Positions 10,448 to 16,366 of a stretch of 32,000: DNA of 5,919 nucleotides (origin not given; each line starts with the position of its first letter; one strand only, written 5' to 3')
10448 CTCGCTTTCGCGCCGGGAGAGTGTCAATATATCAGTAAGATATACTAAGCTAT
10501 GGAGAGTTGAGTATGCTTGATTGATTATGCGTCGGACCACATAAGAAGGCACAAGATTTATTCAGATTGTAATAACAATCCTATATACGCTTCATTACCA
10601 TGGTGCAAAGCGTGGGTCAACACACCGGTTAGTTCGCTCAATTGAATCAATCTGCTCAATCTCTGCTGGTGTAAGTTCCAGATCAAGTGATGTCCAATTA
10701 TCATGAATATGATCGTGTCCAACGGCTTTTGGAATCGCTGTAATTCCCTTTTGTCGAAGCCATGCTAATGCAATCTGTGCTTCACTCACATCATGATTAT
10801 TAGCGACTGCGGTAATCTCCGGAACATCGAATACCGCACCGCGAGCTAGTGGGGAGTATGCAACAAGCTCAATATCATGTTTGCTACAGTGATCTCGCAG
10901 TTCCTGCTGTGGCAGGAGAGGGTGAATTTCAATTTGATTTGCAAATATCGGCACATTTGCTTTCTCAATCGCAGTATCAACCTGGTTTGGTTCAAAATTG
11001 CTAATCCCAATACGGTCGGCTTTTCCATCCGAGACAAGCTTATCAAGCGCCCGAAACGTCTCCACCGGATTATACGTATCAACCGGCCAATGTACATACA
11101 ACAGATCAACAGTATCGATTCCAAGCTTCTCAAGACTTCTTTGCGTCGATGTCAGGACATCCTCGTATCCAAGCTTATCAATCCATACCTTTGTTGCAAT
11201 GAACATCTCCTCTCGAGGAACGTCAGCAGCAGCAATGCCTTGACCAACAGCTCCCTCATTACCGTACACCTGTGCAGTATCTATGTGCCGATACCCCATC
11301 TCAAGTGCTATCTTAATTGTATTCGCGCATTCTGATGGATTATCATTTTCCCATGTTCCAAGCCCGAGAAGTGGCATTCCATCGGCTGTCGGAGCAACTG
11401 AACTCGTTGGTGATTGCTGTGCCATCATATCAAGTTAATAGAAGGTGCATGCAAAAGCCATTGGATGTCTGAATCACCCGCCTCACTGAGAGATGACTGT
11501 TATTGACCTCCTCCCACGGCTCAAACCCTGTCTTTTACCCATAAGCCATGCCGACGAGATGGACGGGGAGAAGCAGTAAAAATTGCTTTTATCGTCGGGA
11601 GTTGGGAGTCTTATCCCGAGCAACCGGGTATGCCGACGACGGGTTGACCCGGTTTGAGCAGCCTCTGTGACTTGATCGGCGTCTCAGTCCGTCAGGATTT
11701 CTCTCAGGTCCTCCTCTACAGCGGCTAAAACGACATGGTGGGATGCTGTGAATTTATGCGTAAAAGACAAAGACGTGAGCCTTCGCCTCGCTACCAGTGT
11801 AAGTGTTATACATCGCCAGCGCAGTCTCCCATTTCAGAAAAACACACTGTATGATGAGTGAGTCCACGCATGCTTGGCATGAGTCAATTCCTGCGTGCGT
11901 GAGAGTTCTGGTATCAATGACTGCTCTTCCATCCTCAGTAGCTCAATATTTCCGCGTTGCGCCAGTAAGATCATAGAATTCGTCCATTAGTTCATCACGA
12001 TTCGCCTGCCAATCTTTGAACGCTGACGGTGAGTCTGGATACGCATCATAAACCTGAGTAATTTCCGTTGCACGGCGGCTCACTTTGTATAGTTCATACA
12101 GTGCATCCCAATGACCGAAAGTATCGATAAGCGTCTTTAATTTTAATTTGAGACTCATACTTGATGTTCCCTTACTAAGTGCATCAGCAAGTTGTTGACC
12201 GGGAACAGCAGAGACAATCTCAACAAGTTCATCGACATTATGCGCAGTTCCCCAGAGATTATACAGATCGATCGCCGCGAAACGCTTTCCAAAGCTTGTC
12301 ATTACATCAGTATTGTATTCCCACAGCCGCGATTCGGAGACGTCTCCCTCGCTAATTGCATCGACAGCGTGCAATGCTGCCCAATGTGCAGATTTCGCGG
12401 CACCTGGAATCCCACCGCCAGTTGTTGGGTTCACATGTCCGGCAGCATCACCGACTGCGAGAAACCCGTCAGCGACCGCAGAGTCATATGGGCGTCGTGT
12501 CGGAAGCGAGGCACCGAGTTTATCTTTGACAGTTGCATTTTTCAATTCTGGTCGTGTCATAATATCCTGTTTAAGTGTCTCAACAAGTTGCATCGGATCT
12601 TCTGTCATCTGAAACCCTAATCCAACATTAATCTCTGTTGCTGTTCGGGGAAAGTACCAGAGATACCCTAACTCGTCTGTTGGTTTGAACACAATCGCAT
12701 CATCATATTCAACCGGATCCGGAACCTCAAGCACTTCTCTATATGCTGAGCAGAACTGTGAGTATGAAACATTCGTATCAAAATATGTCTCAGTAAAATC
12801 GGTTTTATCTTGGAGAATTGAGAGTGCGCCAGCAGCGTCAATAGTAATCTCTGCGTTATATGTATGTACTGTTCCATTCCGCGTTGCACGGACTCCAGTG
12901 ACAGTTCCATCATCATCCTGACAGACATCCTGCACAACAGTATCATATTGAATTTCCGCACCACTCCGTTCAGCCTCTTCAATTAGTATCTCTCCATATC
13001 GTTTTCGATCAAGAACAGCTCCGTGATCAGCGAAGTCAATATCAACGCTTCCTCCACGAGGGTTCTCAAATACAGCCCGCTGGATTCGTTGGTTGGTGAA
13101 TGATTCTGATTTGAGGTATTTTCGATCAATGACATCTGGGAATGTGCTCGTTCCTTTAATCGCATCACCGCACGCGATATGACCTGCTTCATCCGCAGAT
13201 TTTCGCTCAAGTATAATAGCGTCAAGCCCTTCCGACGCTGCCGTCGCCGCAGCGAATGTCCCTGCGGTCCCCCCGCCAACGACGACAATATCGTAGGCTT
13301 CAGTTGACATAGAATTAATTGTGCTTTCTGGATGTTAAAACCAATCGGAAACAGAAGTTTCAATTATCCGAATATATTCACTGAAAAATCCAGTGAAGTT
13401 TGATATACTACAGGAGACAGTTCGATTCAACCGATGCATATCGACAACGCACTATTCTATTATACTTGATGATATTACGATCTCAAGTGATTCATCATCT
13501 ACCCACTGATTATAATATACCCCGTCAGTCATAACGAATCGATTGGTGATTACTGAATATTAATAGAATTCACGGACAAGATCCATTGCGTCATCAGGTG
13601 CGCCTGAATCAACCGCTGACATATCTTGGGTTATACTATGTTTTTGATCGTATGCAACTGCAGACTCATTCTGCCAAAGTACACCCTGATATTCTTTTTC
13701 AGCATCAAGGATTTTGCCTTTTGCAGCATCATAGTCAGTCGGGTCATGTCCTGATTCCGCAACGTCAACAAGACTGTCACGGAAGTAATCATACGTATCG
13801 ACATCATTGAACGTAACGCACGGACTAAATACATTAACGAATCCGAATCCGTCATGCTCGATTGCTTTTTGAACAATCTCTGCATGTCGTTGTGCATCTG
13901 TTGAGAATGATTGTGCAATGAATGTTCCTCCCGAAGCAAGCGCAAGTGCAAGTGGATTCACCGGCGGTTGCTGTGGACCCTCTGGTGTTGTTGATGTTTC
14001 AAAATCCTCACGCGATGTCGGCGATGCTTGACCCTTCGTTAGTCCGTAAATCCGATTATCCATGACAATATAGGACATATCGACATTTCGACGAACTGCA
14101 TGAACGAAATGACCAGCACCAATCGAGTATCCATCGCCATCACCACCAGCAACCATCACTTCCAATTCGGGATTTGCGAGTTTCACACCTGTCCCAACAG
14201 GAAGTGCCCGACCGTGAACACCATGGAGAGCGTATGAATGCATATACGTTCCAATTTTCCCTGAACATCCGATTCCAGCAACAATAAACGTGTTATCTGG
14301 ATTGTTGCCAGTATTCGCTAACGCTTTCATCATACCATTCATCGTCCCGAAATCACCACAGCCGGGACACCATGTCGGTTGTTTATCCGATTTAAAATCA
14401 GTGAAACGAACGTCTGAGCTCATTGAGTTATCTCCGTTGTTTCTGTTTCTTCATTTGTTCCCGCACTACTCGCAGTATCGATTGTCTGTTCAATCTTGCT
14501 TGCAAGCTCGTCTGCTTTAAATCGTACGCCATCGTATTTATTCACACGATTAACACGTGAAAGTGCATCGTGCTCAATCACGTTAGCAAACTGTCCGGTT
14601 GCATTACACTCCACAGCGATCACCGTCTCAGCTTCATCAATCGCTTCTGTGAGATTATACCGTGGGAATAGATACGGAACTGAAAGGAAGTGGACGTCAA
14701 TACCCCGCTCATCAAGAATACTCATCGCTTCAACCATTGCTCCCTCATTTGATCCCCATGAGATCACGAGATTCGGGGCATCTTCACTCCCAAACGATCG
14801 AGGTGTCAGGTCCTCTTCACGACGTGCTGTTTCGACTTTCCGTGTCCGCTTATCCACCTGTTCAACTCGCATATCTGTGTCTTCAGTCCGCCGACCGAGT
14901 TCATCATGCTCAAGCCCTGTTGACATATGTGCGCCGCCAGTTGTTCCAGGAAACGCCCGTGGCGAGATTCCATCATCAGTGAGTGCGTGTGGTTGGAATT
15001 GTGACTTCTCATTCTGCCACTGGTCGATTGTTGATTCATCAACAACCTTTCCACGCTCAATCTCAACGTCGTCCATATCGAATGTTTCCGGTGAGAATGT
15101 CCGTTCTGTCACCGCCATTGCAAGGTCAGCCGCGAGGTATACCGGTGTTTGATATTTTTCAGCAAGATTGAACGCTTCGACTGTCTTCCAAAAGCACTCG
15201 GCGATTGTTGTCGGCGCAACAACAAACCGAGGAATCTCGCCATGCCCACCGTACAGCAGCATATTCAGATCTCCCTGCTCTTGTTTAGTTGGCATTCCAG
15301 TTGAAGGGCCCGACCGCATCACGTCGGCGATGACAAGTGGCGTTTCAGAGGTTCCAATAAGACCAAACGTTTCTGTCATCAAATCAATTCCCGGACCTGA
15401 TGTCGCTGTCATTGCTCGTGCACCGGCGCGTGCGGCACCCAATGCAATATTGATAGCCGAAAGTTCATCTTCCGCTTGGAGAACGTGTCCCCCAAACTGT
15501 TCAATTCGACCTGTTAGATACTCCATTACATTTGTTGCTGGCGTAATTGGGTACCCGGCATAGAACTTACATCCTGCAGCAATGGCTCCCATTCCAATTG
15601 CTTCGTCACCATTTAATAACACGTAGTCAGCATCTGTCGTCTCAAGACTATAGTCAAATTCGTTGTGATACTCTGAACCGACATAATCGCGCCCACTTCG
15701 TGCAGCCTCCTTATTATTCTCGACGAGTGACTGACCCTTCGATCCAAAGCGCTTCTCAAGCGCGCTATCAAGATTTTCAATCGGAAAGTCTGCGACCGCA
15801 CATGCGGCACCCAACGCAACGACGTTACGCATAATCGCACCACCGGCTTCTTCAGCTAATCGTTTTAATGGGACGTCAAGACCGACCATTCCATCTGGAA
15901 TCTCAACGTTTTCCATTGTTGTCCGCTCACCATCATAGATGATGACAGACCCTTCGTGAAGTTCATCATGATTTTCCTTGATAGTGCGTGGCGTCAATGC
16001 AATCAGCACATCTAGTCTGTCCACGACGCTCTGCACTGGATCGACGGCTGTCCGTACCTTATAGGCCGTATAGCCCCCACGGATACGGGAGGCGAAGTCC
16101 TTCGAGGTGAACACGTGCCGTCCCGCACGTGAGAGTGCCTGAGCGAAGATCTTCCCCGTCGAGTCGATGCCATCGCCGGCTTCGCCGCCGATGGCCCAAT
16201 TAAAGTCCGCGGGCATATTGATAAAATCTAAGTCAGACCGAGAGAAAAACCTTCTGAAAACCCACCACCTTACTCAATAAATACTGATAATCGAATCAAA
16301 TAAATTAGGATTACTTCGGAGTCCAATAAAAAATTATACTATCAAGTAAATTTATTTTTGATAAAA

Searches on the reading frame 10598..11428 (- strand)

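Call 26: search_protein_families(library=pfam, proteins=[window:10598-11428:-], max_evalue=0.001)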
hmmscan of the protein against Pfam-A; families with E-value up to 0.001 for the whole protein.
window:10598-11428:- (277 aa): 1 family
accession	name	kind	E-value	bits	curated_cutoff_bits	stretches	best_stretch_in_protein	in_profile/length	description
PF00248.27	Aldo_ket_red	-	9.6e-61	205.8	24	1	21-264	2-290/291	Aldo/keto reductase family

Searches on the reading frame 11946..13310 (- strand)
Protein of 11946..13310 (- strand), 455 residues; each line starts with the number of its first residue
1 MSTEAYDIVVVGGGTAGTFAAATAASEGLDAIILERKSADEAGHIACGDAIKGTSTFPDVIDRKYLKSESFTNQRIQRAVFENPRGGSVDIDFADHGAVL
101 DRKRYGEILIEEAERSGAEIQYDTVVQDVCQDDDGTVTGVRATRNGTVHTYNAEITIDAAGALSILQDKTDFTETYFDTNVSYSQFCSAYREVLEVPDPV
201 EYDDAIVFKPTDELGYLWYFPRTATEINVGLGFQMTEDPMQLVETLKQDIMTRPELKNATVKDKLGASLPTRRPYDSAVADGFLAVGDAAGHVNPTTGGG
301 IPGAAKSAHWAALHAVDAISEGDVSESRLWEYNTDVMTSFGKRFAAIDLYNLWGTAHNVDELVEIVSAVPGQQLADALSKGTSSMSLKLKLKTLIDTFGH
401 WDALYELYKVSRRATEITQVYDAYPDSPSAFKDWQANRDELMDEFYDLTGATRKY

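Call 26: search_protein_families(library=pfam, proteins=[window:11946-13310:-], max_evalue=0.001)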
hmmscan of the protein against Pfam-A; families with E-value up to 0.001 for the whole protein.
window:11946-13310:- (455 aa): 10 families
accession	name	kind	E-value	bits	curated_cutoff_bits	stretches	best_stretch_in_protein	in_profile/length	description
PF01494.25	FAD_binding_3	-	4.3e-14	52.9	22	1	6-334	2-336/349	FAD binding domain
PF04820.20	Trp_halogenase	-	6.2e-13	48.8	21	1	66-338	125-373/458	Tryptophan halogenase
PF12831.13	FAD_oxidored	-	2.1e-11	44.2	27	1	7-161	1-145/416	FAD dependent oxidoreductase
PF00890.30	FAD_binding_2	-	1e-09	38.6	20.4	1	7-39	1-33/414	FAD binding domain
PF01266.30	DAO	-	3.4e-09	37.1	27.9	1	95-165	141-207/353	FAD dependent oxidoreductase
PF01134.28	GIDA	-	3.3e-07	30.1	22.1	1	7-162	1-150/391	Glucose inhibited division protein A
PF22578.2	GGR_cat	-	4.1e-06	27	27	1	215-253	32-71/88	Geranylgeranyl reductase catalytic domain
PF03486.20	HI0933_like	-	7.8e-06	25.9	50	1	7-38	2-33/244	HI0933-like protein Rossmann domain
PF07992.20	Pyr_redox_2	-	3.6e-05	23.8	26.1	1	6-126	1-104/291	Pyridine nucleotide-disulphide oxidoreductase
PF00070.33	Pyr_redox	-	0.00068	20.5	22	0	106-143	43-80/82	Pyridine nucleotide-disulphide oxidoreductase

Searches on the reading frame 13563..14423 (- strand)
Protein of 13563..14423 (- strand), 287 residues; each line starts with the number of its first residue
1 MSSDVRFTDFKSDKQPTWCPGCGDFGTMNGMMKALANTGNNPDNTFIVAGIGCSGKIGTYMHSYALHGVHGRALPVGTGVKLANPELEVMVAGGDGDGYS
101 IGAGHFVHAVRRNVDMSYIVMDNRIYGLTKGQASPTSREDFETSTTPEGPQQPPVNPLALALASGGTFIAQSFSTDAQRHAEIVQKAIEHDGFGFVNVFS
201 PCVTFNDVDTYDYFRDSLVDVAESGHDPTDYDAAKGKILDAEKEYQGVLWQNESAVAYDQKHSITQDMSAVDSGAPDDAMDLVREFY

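Call 26: search_protein_families(library=pfam, proteins=[window:13563-14423:-], max_evalue=0.001)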
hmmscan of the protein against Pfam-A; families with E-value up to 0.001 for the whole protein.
window:13563-14423:- (287 aa): 2 families
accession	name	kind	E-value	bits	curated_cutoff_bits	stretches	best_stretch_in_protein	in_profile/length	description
PF02775.26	TPP_enzyme_C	-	4.8e-31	108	21.9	1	51-198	2-151/151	Thiamine pyrophosphate enzyme, C-terminal TPP binding domain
PF12367.13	PFO_beta_C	-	1.8e-17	63.6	24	1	202-264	1-63/66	Pyruvate ferredoxin oxidoreductase beta subunit C terminal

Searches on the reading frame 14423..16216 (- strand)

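Call 26: search_protein_families(library=pfam, proteins=[window:14423-16216:-], max_evalue=0.001)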
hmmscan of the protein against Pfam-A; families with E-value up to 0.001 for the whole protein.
window:14423-16216:- (598 aa): 3 families
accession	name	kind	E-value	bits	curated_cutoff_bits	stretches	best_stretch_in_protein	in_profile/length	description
PF01855.24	POR_N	-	4.5e-56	190.6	27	1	210-455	2-230/231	Pyruvate flavodoxin/ferredoxin oxidoreductase, thiamine diP-bdg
PF01558.24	POR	-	3.3e-39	135.2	27.4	1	13-176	1-172/173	Pyruvate ferredoxin/flavodoxin oxidoreductase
PF17147.9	PFOR_II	-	0.00099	19.9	27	0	482-570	3-101/102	Pyruvate:ferredoxin oxidoreductase core domain II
